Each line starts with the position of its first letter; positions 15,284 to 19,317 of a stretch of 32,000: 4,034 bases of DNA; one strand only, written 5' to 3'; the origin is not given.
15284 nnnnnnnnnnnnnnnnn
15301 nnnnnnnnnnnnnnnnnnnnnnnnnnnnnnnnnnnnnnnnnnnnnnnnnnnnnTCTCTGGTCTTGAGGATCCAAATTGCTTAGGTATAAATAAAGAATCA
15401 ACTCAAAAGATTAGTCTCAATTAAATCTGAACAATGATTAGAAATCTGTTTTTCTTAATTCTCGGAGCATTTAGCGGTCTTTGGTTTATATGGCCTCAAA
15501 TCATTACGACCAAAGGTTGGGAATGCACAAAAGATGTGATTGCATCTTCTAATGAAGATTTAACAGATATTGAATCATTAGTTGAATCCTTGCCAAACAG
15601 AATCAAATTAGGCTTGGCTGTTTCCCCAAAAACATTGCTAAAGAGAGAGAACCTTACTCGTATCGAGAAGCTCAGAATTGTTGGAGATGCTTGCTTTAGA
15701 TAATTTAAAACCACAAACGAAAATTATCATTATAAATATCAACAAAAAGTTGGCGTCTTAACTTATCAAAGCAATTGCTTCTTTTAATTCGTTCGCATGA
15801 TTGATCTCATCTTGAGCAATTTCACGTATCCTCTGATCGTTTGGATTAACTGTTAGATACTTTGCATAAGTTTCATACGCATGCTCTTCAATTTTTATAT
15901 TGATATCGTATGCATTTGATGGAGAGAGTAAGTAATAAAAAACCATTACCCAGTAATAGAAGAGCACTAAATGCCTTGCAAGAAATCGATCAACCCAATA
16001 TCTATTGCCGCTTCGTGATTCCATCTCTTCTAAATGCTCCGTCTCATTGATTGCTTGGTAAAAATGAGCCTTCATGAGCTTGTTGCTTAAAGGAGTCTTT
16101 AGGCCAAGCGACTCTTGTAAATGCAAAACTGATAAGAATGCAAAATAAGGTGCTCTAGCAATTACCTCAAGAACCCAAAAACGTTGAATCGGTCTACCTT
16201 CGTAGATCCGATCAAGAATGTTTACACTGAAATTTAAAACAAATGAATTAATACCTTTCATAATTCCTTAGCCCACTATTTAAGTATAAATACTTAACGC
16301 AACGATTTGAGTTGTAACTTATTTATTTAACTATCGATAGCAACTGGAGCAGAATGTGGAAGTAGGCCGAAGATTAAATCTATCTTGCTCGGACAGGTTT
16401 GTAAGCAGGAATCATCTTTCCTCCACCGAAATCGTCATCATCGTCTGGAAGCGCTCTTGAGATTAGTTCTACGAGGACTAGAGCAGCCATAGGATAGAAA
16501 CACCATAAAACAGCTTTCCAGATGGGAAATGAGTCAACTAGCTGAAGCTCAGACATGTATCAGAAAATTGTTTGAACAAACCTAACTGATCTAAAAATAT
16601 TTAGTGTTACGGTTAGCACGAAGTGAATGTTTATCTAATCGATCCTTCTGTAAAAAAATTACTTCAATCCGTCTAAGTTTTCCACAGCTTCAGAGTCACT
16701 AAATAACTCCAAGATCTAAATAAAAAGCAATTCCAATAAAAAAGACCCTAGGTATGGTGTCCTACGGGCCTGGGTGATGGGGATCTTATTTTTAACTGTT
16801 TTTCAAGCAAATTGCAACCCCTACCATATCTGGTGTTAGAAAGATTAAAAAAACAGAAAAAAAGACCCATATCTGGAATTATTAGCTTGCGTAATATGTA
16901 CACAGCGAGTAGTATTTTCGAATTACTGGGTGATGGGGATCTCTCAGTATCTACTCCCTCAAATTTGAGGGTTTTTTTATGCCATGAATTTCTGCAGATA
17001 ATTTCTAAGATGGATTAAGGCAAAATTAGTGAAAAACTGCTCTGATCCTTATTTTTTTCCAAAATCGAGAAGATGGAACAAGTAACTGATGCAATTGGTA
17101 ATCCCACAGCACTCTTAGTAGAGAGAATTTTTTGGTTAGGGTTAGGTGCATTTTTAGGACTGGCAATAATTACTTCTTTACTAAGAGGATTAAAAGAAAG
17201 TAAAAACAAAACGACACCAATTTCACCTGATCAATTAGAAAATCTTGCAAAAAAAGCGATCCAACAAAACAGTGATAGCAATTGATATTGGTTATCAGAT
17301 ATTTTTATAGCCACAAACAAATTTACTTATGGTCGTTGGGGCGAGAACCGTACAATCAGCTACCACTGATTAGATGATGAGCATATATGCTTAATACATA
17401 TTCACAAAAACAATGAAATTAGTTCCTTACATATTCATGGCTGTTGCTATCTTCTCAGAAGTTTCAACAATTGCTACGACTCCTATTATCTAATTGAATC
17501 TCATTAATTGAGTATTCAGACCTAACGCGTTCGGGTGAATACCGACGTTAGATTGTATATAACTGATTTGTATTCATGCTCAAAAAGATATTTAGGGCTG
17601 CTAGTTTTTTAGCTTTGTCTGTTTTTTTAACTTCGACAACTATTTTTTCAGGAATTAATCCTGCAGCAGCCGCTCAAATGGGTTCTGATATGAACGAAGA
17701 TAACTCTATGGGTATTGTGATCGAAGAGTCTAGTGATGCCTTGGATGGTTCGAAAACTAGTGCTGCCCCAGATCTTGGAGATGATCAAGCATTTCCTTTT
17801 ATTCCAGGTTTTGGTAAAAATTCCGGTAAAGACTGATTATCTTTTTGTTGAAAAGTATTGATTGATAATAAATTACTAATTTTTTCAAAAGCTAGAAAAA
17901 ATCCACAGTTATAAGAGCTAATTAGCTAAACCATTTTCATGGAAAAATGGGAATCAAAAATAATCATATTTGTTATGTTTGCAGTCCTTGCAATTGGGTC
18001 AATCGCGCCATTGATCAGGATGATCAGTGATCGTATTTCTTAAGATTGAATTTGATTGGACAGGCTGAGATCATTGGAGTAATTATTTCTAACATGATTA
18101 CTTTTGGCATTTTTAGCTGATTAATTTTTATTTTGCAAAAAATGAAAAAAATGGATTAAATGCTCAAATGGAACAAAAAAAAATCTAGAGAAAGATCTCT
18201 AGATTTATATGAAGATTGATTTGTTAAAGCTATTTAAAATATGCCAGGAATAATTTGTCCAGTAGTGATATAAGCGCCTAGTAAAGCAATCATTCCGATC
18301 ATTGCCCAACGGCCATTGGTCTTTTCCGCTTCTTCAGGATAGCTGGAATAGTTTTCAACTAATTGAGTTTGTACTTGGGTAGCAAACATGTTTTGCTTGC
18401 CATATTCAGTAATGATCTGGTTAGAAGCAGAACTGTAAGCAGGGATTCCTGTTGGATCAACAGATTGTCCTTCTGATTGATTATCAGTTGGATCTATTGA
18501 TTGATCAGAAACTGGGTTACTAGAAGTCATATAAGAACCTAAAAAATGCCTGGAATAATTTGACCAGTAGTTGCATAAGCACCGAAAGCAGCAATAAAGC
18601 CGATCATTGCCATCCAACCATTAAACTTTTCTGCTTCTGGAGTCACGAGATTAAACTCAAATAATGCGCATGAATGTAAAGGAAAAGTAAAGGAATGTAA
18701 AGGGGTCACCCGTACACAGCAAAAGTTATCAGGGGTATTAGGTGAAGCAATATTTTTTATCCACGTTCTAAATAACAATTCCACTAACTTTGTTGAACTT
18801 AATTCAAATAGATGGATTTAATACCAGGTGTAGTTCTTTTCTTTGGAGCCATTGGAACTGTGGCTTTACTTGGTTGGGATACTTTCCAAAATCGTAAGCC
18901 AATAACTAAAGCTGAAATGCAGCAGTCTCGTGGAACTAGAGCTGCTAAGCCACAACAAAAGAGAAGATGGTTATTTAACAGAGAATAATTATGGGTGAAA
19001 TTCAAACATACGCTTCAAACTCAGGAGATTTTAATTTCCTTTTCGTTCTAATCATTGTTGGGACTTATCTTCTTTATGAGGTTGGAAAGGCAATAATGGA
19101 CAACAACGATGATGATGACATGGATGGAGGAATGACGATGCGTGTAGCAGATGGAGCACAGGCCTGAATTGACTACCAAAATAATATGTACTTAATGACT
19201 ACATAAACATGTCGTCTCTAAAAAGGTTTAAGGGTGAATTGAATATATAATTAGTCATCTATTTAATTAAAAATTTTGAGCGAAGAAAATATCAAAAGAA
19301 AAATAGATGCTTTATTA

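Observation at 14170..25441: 9.9-kb niche-adaptation block bracketed by near-perfect 686-bp direct repeats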

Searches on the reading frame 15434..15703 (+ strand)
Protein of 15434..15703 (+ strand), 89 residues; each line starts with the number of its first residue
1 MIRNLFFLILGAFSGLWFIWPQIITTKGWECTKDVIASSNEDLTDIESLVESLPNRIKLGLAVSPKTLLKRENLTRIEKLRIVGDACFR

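Call 13: search_protein_families(library=pfam, proteins=[window:15434-15703:+], max_evalue=0.01)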
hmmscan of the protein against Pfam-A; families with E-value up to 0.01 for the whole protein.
window:15434-15703:+ (89 aa): 0 families

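Call 68: find_encoding_contigs(protein=window:15434-15703:+, flank=3500, max_places=10)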
Protein window:15434-15703:+ (89 aa): 23 contigs read that carry it; 10 places shown.
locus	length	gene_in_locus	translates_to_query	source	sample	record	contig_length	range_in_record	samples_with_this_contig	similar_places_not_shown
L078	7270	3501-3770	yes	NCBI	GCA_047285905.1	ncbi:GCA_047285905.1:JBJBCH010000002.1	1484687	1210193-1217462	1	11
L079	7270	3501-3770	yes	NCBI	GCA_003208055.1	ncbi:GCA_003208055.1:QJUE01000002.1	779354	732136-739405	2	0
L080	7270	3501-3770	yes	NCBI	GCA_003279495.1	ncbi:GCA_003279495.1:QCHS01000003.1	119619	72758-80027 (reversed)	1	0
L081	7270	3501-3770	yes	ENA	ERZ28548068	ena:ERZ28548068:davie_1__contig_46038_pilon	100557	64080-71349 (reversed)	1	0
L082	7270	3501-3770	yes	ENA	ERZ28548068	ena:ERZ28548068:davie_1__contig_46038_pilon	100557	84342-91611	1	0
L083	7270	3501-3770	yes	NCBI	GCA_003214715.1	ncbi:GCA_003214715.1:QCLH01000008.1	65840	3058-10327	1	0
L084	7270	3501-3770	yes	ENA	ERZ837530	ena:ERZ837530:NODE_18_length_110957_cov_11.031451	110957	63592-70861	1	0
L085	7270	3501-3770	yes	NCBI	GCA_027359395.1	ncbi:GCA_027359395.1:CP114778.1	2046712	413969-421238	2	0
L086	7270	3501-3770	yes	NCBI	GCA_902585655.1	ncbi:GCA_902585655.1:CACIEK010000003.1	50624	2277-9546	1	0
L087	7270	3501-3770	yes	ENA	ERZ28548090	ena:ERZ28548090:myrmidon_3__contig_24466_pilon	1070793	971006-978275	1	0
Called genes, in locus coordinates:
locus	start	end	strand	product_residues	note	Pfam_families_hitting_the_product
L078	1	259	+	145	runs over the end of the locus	-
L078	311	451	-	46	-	-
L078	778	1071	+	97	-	PF01910:Thiamine_BP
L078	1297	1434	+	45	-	-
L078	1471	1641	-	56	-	-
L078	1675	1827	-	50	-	-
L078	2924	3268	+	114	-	-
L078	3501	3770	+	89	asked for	-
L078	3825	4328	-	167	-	PF01786:AOX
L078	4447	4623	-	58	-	-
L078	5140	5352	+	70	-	-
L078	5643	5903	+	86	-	-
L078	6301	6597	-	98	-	-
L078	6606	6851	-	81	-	-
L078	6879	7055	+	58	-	-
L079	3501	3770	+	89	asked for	-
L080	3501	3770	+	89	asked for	-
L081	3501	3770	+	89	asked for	-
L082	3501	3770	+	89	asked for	-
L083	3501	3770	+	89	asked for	-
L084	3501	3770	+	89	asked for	-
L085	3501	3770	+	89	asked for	-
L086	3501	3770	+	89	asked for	-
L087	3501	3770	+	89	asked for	-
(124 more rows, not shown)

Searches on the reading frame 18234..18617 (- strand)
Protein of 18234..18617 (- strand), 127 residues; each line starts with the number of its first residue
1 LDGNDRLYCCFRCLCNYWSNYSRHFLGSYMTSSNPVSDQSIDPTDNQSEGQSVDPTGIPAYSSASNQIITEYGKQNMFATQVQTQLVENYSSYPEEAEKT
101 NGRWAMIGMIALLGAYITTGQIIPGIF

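Call 13: search_protein_families(library=pfam, proteins=[window:18234-18617:-], max_evalue=0.01)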
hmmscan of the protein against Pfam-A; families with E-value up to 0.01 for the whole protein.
window:18234-18617:- (127 aa): 1 family
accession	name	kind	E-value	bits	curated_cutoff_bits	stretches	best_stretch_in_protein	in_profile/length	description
PF00504.26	Chloroa_b-bind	-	0.0037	18.2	22.3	1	95-117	31-53/162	Chlorophyll A-B binding protein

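Call 71: search_protein_families(library=ncbifam, proteins=[window:18234-18617:-], max_evalue=0.001)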
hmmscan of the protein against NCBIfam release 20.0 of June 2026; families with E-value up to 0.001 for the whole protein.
window:18234-18617:- (127 aa): 0 families

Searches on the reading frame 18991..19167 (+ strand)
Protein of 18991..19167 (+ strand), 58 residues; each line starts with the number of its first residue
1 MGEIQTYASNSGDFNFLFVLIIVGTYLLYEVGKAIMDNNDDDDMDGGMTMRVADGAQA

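Call 21: find_encoding_contigs(protein=window:18991-19167:+, flank=10000, max_places=10)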
Protein window:18991-19167:+ (58 aa): 23 contigs read that carry it; 4 places shown.
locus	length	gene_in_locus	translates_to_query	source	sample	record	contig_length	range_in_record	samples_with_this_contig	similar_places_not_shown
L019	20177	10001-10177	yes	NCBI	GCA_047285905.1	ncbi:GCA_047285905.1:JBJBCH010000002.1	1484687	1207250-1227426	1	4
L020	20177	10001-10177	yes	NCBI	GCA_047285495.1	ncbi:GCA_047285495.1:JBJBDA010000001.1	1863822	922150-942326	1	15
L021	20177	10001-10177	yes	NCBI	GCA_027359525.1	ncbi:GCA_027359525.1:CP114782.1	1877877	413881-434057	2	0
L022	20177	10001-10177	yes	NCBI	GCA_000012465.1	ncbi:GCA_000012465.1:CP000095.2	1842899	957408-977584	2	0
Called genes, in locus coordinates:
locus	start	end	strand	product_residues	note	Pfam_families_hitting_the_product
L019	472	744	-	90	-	PF13319:DUF4090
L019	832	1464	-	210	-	PF06080:DUF938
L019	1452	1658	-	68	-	-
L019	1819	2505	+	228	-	PF01653:DNA_ligase_aden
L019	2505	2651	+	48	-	-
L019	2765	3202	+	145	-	-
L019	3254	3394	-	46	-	-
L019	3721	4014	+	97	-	PF01910:Thiamine_BP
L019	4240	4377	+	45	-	-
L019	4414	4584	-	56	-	-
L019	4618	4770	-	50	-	-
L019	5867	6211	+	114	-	-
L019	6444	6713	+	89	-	-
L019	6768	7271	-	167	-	PF01786:AOX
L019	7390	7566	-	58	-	-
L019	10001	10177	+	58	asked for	-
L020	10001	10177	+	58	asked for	-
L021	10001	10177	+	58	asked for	-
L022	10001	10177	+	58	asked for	-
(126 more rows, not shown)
